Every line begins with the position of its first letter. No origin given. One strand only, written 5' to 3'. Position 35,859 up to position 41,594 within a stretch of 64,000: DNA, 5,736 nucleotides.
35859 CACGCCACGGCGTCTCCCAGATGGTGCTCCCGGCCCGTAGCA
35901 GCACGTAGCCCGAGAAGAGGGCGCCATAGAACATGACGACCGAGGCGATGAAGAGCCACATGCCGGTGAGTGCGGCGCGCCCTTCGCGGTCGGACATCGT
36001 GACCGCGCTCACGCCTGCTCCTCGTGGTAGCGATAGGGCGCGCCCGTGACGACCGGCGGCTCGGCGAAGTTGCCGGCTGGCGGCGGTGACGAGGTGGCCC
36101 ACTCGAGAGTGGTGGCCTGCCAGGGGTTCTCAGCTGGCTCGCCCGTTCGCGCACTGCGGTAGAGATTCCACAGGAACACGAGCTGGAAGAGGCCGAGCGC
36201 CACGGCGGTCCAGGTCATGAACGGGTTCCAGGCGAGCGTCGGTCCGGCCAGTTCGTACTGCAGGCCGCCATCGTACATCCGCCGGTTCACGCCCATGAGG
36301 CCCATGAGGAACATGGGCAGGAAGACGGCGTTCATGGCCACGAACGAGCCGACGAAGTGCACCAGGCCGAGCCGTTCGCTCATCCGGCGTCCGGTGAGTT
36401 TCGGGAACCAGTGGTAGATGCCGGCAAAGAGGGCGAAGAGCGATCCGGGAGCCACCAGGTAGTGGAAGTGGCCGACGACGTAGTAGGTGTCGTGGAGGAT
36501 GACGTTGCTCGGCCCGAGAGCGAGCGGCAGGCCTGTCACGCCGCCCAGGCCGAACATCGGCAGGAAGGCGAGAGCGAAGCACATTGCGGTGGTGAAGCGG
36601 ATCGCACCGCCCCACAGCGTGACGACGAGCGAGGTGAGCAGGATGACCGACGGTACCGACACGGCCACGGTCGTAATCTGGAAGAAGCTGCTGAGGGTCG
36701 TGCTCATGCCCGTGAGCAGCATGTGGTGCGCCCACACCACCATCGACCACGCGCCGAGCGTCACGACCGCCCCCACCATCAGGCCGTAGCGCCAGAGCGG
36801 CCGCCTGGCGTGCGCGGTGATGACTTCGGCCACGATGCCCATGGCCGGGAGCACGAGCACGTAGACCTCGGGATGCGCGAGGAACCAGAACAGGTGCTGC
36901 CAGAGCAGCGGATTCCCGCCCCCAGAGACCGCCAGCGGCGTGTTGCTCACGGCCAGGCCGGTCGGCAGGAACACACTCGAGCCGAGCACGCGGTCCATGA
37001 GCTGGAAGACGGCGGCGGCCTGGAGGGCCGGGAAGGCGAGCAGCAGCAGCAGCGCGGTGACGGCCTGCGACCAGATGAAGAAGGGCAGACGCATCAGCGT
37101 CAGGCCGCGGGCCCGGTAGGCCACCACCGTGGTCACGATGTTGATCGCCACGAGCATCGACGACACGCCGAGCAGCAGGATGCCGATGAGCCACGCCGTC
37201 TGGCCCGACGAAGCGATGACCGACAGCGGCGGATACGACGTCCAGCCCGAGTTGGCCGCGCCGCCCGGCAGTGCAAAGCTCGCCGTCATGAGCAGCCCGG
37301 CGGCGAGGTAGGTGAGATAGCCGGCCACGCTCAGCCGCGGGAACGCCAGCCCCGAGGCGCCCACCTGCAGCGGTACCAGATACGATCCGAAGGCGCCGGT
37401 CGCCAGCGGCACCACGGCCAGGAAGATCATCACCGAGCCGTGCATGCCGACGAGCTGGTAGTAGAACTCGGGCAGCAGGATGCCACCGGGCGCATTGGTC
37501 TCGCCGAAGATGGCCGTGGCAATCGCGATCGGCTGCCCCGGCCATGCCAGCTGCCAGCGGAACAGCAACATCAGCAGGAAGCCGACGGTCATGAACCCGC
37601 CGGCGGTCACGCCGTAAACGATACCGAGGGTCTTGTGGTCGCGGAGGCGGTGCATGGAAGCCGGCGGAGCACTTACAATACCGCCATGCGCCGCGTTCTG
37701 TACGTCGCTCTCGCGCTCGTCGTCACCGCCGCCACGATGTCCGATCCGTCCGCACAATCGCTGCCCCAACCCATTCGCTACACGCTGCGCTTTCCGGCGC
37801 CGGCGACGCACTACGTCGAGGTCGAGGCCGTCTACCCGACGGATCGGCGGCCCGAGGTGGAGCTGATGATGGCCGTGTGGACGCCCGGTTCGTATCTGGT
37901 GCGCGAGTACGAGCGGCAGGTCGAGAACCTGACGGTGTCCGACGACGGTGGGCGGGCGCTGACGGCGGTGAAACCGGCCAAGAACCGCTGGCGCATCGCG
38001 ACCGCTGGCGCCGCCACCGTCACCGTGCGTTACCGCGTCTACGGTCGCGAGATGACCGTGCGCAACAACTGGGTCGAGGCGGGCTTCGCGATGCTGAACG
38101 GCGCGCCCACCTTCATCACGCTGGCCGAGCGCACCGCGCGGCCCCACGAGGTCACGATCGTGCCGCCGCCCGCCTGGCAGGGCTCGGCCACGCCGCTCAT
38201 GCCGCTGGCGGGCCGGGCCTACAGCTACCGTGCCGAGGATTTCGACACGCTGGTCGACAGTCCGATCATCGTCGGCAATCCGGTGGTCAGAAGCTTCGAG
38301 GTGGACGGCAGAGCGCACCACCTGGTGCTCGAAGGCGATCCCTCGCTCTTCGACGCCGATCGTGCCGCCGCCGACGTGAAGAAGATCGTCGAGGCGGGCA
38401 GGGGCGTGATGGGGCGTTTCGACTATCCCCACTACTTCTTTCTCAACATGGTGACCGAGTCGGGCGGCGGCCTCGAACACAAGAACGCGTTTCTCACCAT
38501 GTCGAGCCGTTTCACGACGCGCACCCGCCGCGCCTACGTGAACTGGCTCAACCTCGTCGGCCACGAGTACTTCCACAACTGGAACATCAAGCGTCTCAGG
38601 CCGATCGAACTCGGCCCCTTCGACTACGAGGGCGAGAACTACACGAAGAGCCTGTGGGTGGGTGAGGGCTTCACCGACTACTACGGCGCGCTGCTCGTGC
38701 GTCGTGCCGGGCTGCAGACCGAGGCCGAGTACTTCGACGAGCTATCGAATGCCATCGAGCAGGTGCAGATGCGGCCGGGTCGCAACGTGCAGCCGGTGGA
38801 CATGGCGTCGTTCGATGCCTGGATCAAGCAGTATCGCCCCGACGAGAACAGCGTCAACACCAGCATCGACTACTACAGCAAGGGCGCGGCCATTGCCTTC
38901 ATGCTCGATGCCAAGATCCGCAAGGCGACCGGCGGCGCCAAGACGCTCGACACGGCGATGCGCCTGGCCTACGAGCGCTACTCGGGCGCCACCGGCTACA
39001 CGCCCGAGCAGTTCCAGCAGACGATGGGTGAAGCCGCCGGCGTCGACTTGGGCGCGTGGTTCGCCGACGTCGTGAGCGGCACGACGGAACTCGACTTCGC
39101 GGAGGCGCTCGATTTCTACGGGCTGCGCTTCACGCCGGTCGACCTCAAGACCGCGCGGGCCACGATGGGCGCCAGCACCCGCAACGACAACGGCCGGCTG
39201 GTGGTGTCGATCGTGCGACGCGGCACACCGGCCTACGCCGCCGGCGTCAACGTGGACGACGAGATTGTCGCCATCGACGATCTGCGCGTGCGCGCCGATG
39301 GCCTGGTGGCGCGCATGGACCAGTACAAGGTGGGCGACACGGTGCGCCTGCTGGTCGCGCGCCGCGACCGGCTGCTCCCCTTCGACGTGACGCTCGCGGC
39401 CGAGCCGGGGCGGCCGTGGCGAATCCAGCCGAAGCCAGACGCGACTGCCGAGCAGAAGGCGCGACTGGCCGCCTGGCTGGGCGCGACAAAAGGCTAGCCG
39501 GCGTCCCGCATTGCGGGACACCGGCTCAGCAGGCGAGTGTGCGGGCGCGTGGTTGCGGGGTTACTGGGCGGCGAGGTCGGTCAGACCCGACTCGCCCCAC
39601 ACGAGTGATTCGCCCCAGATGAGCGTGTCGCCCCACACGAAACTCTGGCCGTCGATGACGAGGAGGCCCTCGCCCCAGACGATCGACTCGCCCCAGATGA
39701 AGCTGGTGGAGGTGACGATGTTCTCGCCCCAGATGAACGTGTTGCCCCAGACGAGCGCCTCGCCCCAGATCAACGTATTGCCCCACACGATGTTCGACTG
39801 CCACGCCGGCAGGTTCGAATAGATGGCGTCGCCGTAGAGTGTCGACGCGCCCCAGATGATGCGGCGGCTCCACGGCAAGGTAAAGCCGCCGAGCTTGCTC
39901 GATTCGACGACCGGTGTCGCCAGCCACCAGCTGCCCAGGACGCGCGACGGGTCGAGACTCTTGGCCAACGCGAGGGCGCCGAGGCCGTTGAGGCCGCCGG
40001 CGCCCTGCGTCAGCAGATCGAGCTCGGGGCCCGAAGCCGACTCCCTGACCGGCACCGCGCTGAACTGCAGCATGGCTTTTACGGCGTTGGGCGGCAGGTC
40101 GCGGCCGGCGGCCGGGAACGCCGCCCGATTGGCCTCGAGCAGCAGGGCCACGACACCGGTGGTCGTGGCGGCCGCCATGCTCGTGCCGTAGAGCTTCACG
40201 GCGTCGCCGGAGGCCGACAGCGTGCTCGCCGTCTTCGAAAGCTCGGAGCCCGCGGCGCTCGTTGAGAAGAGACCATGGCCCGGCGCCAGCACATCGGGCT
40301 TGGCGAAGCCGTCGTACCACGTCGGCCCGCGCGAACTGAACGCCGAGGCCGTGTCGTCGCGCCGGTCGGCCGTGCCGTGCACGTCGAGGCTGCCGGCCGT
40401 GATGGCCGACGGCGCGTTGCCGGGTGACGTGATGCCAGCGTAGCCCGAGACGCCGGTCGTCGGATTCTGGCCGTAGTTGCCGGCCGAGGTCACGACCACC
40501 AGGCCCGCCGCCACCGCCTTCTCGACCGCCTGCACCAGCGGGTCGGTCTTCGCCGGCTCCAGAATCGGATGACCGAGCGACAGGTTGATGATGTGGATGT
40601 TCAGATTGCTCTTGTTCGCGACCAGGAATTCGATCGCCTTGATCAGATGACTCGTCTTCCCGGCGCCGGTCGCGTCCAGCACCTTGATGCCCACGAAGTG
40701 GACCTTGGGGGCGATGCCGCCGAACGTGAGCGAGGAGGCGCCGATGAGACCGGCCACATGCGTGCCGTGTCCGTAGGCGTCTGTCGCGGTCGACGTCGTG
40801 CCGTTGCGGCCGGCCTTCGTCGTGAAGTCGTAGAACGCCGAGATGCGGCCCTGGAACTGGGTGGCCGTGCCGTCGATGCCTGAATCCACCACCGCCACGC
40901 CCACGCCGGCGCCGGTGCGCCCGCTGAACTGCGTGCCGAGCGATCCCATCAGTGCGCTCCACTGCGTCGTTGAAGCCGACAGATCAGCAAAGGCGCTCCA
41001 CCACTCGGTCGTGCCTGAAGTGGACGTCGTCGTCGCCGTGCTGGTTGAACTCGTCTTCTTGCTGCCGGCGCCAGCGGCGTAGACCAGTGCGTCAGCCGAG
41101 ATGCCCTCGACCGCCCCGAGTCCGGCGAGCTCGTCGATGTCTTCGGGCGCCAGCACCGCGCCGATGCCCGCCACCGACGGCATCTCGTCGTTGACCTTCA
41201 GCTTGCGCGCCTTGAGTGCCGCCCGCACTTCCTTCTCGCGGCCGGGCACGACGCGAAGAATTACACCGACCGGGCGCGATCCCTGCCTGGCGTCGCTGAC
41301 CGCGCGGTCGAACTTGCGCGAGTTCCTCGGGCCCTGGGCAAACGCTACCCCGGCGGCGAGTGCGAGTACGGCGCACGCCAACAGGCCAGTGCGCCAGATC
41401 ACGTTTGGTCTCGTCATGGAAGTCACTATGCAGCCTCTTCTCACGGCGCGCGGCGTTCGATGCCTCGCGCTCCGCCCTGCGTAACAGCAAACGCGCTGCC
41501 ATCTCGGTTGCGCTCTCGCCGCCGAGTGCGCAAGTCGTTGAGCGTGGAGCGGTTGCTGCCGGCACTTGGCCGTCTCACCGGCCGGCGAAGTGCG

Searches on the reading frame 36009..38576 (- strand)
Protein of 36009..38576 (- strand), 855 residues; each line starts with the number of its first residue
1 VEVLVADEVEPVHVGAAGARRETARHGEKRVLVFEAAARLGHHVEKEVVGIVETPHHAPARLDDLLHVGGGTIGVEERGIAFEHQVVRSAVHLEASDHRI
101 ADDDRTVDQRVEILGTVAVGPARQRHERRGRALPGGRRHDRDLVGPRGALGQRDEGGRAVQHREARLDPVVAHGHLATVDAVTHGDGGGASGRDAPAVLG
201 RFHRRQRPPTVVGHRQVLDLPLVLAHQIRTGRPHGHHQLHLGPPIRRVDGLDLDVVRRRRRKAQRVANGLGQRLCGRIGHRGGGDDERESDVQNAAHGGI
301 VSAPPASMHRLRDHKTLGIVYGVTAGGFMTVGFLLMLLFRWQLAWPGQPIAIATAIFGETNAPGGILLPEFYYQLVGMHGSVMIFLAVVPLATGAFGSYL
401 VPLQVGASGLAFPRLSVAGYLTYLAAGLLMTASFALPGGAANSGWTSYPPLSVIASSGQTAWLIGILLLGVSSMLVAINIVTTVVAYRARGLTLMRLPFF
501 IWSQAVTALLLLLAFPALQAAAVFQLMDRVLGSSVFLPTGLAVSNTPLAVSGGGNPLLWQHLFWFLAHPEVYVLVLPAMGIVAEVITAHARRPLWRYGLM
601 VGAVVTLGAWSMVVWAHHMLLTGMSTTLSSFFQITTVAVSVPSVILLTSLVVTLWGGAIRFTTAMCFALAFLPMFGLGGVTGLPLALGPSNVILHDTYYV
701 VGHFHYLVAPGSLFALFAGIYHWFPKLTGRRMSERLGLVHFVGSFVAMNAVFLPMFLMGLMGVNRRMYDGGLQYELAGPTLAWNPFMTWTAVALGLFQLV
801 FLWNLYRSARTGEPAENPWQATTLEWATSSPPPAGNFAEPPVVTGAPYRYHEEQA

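Call 29: search_protein_families(library=pfam, proteins=[window:36009-38576:-], max_evalue=0.00001)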
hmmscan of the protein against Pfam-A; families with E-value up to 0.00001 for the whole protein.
window:36009-38576:- (855 aa): 1 family
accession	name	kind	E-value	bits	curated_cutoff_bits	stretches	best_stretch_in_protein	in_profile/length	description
PF00115.25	COX1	-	8.1e-121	404.3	34.8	1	317-792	2-432/436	Cytochrome C and Quinol oxidase polypeptide I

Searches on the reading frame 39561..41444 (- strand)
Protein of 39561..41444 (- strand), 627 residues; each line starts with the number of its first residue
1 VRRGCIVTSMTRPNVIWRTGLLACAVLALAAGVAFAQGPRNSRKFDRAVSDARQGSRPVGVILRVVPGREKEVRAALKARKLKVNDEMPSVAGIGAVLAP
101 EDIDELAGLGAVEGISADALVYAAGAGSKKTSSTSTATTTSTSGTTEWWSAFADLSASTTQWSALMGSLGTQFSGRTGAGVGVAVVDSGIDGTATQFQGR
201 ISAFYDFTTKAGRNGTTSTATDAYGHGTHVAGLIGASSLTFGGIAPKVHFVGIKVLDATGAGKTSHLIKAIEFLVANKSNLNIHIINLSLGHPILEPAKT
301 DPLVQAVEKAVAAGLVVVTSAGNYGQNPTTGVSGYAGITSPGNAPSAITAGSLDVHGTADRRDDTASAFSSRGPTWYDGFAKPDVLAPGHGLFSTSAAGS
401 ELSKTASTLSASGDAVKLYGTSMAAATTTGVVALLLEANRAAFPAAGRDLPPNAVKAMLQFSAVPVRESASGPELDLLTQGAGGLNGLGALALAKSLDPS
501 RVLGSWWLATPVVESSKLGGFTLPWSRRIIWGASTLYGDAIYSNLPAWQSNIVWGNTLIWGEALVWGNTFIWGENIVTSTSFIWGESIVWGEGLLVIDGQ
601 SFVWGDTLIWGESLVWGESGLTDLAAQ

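Call 29: search_protein_families(library=pfam, proteins=[window:39561-41444:-], max_evalue=0.00001)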
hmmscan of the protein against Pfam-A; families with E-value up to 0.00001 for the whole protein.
window:39561-41444:- (627 aa): 1 family
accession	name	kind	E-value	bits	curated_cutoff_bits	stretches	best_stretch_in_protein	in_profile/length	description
PF00082.27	Peptidase_S8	-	1.2e-44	153.2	21.8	1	178-469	1-274/288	Subtilase family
